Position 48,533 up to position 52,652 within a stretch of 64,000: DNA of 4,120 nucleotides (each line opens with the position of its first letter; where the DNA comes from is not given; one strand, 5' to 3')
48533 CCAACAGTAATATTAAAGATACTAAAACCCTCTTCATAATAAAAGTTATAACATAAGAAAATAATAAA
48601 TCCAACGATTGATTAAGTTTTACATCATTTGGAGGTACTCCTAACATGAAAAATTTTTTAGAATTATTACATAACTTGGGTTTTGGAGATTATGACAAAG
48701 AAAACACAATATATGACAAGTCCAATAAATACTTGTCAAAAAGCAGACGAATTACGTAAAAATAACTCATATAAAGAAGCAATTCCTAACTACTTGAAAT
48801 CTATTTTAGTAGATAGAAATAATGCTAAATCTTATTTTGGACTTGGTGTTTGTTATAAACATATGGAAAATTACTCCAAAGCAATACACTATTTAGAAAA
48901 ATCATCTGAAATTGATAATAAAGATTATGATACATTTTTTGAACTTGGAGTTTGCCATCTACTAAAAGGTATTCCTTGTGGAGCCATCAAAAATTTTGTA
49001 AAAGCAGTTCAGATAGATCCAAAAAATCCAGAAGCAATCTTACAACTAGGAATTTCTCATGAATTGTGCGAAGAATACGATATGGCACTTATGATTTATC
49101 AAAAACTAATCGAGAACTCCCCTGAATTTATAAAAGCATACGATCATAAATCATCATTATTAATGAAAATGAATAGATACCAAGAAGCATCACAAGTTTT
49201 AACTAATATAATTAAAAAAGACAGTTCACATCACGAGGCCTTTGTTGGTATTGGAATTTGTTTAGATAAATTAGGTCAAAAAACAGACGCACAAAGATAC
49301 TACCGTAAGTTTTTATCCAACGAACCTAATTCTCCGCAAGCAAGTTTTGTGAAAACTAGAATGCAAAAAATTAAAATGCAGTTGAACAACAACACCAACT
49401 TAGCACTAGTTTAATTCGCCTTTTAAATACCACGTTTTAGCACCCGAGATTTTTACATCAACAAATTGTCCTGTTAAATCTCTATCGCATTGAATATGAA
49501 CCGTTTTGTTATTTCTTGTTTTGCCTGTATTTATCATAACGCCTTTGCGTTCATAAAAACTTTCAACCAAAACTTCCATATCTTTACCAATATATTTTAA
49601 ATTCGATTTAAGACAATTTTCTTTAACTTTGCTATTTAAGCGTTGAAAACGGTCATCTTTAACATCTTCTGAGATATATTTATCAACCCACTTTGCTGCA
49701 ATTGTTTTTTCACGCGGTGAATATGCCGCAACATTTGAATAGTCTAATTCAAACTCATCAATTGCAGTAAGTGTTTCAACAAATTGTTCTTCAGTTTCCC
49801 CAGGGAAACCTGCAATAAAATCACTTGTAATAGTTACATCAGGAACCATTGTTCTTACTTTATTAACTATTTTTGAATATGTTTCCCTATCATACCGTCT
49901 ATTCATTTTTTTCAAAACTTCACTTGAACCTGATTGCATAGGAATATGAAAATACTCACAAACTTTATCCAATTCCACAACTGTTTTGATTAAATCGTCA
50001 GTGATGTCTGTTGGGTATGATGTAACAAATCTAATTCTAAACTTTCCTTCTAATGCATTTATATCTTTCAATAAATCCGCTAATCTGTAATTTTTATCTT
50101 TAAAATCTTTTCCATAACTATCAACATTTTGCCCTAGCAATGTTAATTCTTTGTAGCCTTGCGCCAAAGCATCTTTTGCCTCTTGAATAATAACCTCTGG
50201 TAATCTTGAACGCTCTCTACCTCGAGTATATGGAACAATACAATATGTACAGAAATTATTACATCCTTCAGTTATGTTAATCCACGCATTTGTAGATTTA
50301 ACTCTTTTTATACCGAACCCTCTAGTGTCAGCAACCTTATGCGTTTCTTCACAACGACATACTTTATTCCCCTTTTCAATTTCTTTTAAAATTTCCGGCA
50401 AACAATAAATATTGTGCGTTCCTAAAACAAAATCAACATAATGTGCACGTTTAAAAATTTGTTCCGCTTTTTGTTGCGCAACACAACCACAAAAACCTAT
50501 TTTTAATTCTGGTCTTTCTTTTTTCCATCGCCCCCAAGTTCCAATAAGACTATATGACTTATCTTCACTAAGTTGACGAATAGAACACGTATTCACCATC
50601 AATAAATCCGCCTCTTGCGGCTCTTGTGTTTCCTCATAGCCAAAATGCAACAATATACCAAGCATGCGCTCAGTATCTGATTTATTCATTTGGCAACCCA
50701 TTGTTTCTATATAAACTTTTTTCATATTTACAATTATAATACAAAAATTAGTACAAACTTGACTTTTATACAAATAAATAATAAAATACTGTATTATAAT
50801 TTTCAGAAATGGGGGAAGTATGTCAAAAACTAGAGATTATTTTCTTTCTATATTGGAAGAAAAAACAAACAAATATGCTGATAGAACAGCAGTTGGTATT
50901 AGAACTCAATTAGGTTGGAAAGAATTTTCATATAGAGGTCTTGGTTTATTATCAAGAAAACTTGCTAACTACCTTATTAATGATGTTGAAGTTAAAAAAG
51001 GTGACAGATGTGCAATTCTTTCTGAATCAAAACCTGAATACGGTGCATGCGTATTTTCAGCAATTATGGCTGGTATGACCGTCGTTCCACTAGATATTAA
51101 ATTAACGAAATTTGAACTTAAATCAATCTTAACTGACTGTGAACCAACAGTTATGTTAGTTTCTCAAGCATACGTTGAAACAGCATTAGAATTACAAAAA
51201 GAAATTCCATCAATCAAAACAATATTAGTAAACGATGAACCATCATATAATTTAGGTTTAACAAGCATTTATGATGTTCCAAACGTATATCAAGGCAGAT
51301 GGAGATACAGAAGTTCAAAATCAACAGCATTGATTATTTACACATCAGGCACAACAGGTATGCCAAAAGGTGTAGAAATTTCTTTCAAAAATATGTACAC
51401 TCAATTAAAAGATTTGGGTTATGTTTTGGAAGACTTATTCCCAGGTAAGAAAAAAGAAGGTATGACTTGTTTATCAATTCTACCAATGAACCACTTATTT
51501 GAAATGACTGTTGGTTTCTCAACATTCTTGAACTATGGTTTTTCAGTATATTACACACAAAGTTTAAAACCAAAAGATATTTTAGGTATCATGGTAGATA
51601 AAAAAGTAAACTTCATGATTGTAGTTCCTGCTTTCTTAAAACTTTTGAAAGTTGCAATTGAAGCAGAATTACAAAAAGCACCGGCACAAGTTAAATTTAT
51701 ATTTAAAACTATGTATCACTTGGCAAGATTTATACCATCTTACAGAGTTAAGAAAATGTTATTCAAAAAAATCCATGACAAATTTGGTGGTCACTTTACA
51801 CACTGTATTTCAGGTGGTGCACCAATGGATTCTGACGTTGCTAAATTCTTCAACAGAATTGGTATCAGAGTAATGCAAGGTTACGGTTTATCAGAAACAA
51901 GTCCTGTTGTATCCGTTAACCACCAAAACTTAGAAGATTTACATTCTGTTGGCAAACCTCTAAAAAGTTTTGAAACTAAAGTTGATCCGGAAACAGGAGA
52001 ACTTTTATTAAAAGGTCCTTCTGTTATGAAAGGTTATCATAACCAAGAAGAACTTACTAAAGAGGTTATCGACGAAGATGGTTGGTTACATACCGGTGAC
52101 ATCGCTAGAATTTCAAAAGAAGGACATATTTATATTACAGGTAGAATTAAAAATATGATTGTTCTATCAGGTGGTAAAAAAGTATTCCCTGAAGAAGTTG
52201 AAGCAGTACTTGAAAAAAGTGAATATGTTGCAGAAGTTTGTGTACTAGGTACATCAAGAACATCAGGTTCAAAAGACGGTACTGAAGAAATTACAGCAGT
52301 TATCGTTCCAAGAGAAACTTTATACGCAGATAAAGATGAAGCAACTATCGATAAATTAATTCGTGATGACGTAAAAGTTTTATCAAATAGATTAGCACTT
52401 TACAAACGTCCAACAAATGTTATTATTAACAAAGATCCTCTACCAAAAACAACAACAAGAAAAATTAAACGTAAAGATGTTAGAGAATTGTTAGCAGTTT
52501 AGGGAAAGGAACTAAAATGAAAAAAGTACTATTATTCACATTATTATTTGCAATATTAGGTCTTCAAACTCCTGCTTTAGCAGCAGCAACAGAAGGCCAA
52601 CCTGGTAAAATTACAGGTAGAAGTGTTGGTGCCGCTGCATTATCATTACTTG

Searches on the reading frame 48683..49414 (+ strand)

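Call 45: search_protein_families(library=pfam, proteins=[window:48683-49414:+], max_evalue=0.001)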
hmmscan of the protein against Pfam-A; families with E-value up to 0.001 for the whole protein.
window:48683-49414:+ (243 aa): 23 families
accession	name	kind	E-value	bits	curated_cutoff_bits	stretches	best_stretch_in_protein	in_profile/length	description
PF00515.34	TPR_1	-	1.4e-25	88.4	27.8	1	48-78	1-31/34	Tetratricopeptide repeat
PF07719.23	TPR_2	-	5e-24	82.8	27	1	48-80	1-33/34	Tetratricopeptide repeat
PF13431.12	TPR_17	-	8.1e-23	79.2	24.4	1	37-68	2-33/34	Tetratricopeptide repeat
PF13181.12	TPR_8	-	1.5e-21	75.1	25.7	1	48-80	1-33/34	Tetratricopeptide repeat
PF13414.12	TPR_11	-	7.1e-19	67.7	26.8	2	22-59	2-39/42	TPR repeat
PF13174.12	TPR_6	-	9.4e-17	60.9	26.3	1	185-217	1-33/33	Tetratricopeptide repeat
PF14559.12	TPR_19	-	8e-16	58.6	25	1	160-220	1-61/68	Tetratricopeptide repeat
PF04733.20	Coatomer_E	-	6.3e-13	49.2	21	1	130-227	181-276/290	Coatomer epsilon subunit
PF13432.12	TPR_16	-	3.8e-12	46.9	32.7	1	159-218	6-65/65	Tetratricopeptide repeat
PF13424.12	TPR_12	-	1.2e-11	45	30.1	1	29-79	18-76/77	Tetratricopeptide repeat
PF13428.12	TPR_14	-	1.2e-11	44.5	23.5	0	193-222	10-39/44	Tetratricopeptide repeat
PF12895.13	ANAPC3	-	1.4e-11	44.9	27.2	1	27-91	2-65/82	Anaphase-promoting complex, cyclosome, subunit 3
PF13176.12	TPR_7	-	1.5e-10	40.8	27.9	0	51-78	2-29/36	Tetratricopeptide repeat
PF25062.1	ARM_TT21_N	-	1.5e-09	38.4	40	1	29-167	77-219/222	Tetratricopeptide repeat protein 21 N-terminal ARM repeat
PF13371.12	TPR_9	-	4.6e-09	36.6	35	0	161-228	6-73/73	Tetratricopeptide repeat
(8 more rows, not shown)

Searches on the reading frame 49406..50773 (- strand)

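Call 45: search_protein_families(library=pfam, proteins=[window:49406-50773:-], max_evalue=0.001)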
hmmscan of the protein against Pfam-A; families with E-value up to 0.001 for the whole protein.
window:49406-50773:- (455 aa): 3 families
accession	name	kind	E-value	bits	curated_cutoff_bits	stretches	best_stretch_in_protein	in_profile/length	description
PF00919.26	UPF0004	-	1.2e-29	102.6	27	1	19-118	1-98/98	Uncharacterized protein family UPF0004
PF04055.27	Radical_SAM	-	3.3e-29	102.6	29.5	1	165-336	1-164/166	Radical SAM superfamily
PF01938.26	TRAM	-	6.1e-09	36.1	21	1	393-454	2-60/61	TRAM domain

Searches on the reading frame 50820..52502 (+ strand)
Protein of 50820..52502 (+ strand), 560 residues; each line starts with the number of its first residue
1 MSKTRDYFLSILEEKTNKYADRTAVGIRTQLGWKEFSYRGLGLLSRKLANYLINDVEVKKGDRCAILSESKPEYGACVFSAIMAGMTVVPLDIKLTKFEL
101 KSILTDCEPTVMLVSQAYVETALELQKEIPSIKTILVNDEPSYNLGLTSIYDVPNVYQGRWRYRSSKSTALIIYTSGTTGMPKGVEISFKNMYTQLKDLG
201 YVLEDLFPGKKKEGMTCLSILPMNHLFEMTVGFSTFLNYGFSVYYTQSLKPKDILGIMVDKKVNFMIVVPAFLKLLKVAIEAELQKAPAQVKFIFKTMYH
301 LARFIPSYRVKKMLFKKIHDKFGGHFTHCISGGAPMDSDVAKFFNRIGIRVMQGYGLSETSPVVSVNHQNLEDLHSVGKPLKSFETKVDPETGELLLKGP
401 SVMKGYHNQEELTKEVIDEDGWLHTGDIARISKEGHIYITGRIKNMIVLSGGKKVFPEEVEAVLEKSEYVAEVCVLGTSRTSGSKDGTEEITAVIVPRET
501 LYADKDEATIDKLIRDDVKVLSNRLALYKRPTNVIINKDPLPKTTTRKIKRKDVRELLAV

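Call 89: search_protein_families(library=pfam, proteins=[window:50820-52502:+], max_evalue=0.00001)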
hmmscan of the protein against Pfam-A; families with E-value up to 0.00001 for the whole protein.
window:50820-52502:+ (560 aa): 3 families
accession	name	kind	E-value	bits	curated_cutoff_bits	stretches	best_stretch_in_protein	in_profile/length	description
PF00501.34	AMP-binding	-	4.5e-67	227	29.9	1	12-407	1-384/384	AMP-binding enzyme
PF13193.12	AMP-binding_C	-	1.2e-06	29.8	24.5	1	459-548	1-76/76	AMP-binding enzyme C-terminal domain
PF23562.2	AMP-binding_C_3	-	2.9e-06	28.1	20.8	1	445-555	2-109/124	AMP-binding enzyme C-terminal domain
